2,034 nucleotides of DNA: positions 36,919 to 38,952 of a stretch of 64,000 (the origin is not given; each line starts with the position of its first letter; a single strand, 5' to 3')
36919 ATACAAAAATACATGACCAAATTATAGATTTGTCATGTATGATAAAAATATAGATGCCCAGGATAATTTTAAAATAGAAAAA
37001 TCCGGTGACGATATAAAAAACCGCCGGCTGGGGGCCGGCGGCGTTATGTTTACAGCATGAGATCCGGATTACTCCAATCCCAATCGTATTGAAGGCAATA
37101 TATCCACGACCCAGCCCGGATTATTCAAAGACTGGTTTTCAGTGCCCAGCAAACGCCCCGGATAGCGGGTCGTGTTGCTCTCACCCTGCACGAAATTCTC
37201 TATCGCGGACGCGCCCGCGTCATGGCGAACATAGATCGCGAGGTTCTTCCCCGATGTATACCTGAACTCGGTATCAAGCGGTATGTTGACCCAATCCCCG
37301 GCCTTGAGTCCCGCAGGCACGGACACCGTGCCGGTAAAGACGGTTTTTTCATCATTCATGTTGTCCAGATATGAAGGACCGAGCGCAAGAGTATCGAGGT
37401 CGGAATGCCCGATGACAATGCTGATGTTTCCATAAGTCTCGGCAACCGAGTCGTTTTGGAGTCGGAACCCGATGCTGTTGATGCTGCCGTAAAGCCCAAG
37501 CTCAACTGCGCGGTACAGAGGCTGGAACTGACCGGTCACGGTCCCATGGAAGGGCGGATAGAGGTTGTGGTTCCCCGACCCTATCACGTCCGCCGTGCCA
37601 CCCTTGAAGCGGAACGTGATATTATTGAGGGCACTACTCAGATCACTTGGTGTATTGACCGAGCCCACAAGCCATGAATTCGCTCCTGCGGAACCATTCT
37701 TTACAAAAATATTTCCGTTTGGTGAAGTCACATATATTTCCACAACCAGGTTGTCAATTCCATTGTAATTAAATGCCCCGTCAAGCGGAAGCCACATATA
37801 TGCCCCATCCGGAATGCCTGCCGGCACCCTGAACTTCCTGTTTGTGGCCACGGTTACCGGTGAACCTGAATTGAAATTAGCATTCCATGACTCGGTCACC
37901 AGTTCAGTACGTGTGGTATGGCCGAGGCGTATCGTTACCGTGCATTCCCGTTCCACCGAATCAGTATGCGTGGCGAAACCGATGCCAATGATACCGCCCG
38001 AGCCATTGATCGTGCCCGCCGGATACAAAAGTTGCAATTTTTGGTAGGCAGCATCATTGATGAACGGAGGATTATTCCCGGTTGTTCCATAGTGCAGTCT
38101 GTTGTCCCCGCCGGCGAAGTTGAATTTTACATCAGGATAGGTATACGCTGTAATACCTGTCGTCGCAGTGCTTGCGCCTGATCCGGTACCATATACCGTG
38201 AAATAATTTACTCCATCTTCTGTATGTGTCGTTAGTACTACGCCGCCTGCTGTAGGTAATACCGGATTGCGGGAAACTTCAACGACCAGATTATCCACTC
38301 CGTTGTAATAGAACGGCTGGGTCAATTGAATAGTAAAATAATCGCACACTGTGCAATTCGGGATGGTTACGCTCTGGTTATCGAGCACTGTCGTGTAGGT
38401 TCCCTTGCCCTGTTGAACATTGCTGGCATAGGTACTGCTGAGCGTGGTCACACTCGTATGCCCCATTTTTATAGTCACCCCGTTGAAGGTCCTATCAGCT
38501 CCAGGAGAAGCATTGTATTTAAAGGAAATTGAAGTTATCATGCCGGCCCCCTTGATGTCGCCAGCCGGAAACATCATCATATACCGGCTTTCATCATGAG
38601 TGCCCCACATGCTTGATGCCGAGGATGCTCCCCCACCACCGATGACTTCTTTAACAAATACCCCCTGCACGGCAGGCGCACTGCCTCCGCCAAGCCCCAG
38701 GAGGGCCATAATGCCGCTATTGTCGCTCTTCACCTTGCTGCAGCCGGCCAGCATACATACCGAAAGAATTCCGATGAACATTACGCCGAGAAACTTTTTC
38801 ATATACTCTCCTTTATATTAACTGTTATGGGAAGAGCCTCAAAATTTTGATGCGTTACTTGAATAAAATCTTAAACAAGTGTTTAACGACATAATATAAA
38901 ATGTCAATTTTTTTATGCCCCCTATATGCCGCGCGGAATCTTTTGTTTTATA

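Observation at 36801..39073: Non-coding cassette more conserved (about 95%) than the surface-protein genes it flanks (about 35-40% aa identity)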

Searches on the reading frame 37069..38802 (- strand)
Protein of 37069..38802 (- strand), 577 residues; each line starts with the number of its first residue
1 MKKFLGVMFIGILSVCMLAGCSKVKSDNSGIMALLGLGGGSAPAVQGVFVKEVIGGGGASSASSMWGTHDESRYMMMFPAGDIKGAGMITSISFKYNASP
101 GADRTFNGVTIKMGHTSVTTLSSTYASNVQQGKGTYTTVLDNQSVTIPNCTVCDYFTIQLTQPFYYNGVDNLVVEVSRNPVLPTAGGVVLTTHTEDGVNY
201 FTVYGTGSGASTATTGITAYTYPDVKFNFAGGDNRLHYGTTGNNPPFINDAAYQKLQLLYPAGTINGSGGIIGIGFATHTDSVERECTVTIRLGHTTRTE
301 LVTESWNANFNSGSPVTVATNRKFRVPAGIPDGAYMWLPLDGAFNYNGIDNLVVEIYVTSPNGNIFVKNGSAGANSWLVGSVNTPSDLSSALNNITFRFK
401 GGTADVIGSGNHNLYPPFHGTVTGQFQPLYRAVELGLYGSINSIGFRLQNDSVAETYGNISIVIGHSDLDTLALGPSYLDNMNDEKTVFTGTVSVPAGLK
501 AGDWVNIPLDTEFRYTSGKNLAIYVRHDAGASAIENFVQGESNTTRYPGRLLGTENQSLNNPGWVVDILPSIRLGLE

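Call 10: search_protein_families(library=pfam, proteins=[window:37069-38802:-], max_evalue=0.1)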
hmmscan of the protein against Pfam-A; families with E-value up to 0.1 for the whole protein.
window:37069-38802:- (577 aa): 1 family
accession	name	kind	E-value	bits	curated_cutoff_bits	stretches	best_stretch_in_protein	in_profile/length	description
PF17961.7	Big_8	-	0.053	14.1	22.9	0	486-522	7-48/103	Bacterial Ig domain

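Call 11: search_protein_families(library=ncbifam, proteins=[window:37069-38802:-], max_evalue=0.1)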
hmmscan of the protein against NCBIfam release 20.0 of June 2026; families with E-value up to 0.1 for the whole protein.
window:37069-38802:- (577 aa): 0 families

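Call 12: find_encoding_contigs(protein=window:37069-38802:-, flank=10000, max_places=10)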
Protein window:37069-38802:- (577 aa): no gene with exactly this product is on record in the collection.

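Call 14: find_homologous_proteins(query=window:37069-38802:-)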
Query window:37069-38802:- (577 aa): 112 proteins with E <= 0.001 among 8000 candidates.
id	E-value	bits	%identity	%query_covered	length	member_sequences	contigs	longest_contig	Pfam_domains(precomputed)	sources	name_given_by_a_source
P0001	0.0e+0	1306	100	100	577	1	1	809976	-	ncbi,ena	-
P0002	6.0e-196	671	55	100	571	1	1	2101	-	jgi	jgi:hypothetical protein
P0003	9.2e-172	591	53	100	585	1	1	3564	-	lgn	-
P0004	1.4e-153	531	47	100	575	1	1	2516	-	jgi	jgi:hypothetical protein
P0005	6.3e-135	469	46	95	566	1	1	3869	-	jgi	jgi:hypothetical protein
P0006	1.9e-120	421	44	95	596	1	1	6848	-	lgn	-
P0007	3.5e-117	411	41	100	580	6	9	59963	-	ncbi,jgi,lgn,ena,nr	ncbi:MAG: hypothetical protein KBC90_17870 [Spirochaetes bacterium]|nr:hypothetical protein [Spiroch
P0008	2.8e-115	404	45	87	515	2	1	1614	-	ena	-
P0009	2.4e-110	388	38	100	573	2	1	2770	-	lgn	-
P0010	9.7e-103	363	43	90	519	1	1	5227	-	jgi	jgi:hypothetical protein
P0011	3.0e-101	358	40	93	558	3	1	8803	-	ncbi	-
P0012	6.7e-101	357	42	89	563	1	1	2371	-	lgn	-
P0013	9.5e-101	356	42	92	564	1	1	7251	-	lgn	-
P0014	2.7e-100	355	40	93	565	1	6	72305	-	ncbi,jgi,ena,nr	ncbi:MAG TPA: hypothetical protein P5294_09745 [Smithellaceae bacterium]|nr:hypothetical protein [Sm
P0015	5.9e-100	354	39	100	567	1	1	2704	-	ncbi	-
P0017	8.0e-99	350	39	100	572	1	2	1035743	-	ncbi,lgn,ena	-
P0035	6.6e-86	307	38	93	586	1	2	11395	-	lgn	-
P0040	3.5e-84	302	35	89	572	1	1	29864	-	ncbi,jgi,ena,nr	ncbi:MAG: hypothetical protein OEV42_15300 [Deltaproteobacteria bacterium]|nr:hypothetical protein [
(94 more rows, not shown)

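Call 15: find_encoding_contigs(protein=P0001, flank=10000, max_places=10)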
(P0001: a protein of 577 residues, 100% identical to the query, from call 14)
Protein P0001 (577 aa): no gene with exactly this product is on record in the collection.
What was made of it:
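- Tried and rejected: Proteins A and B are on an 809,976-bp NCBI/ENA contig, but it could not be retrieved (calls 12, 15).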

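Call 16: list_cluster_members(proteins=[P0001, P0002, P0003, P0007, P0017])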
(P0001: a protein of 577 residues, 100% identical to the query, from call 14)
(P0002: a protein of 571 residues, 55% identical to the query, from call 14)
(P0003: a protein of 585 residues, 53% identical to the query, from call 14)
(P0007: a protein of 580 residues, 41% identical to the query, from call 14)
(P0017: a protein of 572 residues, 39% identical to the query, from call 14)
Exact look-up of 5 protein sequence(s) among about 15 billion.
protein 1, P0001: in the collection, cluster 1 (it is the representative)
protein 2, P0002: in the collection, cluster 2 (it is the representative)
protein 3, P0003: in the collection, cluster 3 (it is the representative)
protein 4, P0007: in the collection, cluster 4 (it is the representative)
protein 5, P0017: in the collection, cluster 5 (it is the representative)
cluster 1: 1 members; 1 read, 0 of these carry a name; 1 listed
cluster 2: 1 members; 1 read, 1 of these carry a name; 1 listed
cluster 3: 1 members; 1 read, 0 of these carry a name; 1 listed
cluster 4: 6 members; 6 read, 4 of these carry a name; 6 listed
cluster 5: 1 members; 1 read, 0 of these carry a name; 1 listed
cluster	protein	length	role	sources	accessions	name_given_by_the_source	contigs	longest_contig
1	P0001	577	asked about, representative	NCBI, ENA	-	-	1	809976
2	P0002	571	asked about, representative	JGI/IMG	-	hypothetical protein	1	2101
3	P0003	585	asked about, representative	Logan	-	-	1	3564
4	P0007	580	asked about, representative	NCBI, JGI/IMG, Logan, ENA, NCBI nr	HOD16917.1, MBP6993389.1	MAG: hypothetical protein KBC90_17870 [Spirochaetes bacterium] | hypothetical protein [Spirochaetota bacterium]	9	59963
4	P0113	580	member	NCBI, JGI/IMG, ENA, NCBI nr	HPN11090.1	MAG TPA: hypothetical protein PLA65_03460 [Spirochaetota bacterium] | hypothetical protein [Spirochaetota bacterium]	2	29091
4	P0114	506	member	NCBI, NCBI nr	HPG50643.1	MAG TPA: hypothetical protein PLL11_08745, partial [Spirochaetota bacterium] | hypothetical protein [Spirochaetota bacterium]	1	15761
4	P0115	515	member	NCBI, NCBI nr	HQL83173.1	MAG TPA: hypothetical protein PK307_13290, partial [Spirochaetota bacterium] | hypothetical protein [Spirochaetota bacterium]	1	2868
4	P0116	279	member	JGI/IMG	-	-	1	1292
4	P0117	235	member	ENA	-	-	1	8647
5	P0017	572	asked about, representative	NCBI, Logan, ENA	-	-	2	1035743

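Call 21: find_encoding_contigs(protein=P0002, flank=10000, max_places=4)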
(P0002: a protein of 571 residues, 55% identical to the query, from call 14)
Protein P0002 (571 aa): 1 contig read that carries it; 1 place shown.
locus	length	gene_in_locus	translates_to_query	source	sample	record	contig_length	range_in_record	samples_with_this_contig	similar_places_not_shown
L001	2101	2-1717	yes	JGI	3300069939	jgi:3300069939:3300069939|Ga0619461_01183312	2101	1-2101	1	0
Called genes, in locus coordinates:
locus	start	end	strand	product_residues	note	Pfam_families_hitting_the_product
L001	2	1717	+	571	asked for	?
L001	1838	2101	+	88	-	?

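Call 22: find_encoding_contigs(protein=P0003, flank=10000, max_places=4)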
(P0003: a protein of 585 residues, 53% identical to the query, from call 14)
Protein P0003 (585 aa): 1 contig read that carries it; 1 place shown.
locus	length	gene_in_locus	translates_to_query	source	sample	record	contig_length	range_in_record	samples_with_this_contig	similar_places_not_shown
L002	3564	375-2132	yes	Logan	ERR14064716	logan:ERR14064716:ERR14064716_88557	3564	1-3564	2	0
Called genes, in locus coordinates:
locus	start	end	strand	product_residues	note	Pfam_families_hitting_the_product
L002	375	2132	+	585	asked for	-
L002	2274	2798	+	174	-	-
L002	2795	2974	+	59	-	-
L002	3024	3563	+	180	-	?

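Call 23: find_encoding_contigs(protein=P0007, flank=10000, max_places=4)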
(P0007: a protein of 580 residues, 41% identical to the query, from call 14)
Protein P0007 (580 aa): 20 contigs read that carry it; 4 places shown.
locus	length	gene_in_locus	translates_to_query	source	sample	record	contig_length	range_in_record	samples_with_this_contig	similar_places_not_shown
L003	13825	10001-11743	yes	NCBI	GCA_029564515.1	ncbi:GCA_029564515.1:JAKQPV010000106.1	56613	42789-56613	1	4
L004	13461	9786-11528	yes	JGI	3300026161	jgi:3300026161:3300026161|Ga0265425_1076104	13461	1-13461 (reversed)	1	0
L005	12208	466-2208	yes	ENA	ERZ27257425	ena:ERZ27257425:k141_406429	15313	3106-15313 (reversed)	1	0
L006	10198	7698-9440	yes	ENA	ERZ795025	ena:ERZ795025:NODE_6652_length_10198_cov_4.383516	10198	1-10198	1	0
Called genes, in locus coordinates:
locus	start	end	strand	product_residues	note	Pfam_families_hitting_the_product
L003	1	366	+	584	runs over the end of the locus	-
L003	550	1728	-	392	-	PF07690:MFS_1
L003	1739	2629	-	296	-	PF04055:Radical_SAM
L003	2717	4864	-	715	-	PF07695:7TMR-DISM_7TM, PF00015:MCPsignal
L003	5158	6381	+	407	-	PF00155:Aminotran_1_2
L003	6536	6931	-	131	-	-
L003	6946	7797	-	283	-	PF00117:GATase, PF07722:Peptidase_C26 (weak)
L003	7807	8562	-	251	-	PF00702:Hydrolase, PF13419:HAD_2, PF13242:Hydrolase_like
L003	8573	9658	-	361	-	PF12837:Fer4_6 (faint), PF00037:Fer4 (weak), PF13237:Fer4_10, PF14697:Fer4_21 (weak), PF12838:Fer4_7 (weak), PF13187:Fer4_9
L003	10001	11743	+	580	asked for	-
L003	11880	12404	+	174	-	-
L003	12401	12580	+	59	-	-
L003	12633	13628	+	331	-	-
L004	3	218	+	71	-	?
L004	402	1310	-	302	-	-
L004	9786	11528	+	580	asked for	-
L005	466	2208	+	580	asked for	-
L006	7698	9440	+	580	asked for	-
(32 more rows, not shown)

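Call 24: find_encoding_contigs(protein=P0017, flank=10000, max_places=4)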
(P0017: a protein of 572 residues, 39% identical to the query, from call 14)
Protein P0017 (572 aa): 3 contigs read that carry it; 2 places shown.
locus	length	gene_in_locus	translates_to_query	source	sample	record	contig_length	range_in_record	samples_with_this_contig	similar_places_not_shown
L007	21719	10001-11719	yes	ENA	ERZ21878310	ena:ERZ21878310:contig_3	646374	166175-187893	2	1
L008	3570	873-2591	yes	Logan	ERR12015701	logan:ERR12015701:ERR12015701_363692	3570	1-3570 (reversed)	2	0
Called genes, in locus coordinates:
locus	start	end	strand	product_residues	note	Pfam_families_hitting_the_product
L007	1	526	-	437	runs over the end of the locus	PF02321:OEP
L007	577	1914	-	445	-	PF02321:OEP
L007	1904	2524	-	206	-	PF00440:TetR_N, PF08359:TetR_C_4 (weak), PF17932:TetR_C_24 (weak)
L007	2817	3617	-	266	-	PF02634:FdhD-NarQ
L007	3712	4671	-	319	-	PF00291:PALP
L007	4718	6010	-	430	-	PF01053:Cys_Met_Meta_PP, PF00155:Aminotran_1_2 (weak), PF01041:DegT_DnrJ_EryC1 (weak), PF00266:Aminotran_5 (weak)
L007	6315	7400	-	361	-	PF03054:tRNA_Me_trans, PF06508:QueC (faint), PF20259:tRNA_Me_trans_M, PF20258:tRNA_Me_trans_C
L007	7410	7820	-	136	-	PF02082:Rrf2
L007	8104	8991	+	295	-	PF04542:Sigma70_r2, PF08281:Sigma70_r4_2 (faint)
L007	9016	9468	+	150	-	PF12675:DUF3795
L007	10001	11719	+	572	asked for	-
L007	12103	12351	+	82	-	-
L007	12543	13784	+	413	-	PF00989:PAS, PF08448:PAS_4 (weak), PF13188:PAS_8 (faint), PF13426:PAS_9 (weak), PF02518:HATPase_c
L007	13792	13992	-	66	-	-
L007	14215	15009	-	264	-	PF13189:Cytidylate_kin2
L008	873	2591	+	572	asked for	-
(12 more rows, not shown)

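Call 31: find_encoding_contigs(protein=P0040, flank=10000, max_places=2)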
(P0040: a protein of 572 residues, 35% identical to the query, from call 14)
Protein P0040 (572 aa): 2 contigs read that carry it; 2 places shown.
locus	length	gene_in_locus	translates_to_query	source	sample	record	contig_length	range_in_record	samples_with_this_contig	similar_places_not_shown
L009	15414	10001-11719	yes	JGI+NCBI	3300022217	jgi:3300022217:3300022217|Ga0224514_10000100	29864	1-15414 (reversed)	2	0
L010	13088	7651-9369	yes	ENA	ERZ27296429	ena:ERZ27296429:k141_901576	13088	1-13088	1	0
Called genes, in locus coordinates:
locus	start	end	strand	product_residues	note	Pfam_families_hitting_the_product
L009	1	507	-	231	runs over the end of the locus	PF00072:Response_reg, PF07238:PilZ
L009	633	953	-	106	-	-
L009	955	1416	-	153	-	PF00300:His_Phos_1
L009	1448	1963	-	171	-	-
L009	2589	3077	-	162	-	PF00633:HHH, PF12836:HHH_3, PF14520:HHH_5 (faint), PF14579:HHH_6 (weak)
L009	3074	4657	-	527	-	PF00682:HMGL-like, PF22617:HCS_D2, PF08502:LeuA_dimer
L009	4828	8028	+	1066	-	PF25873:WHD_MalT, PF00515:TPR_1 (faint), PF07719:TPR_2 (faint), PF13424:TPR_12 (faint), PF13428:TPR_14 (faint), PF17874:TPR_MalT, PF03704:BTAD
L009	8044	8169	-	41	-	-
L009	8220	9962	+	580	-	-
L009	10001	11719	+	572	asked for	-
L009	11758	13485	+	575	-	-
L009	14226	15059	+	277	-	-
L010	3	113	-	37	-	?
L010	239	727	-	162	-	PF00633:HHH, PF12836:HHH_3, PF14520:HHH_5 (faint), PF14579:HHH_6 (weak)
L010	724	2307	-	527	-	PF00682:HMGL-like, PF22617:HCS_D2, PF08502:LeuA_dimer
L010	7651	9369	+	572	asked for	-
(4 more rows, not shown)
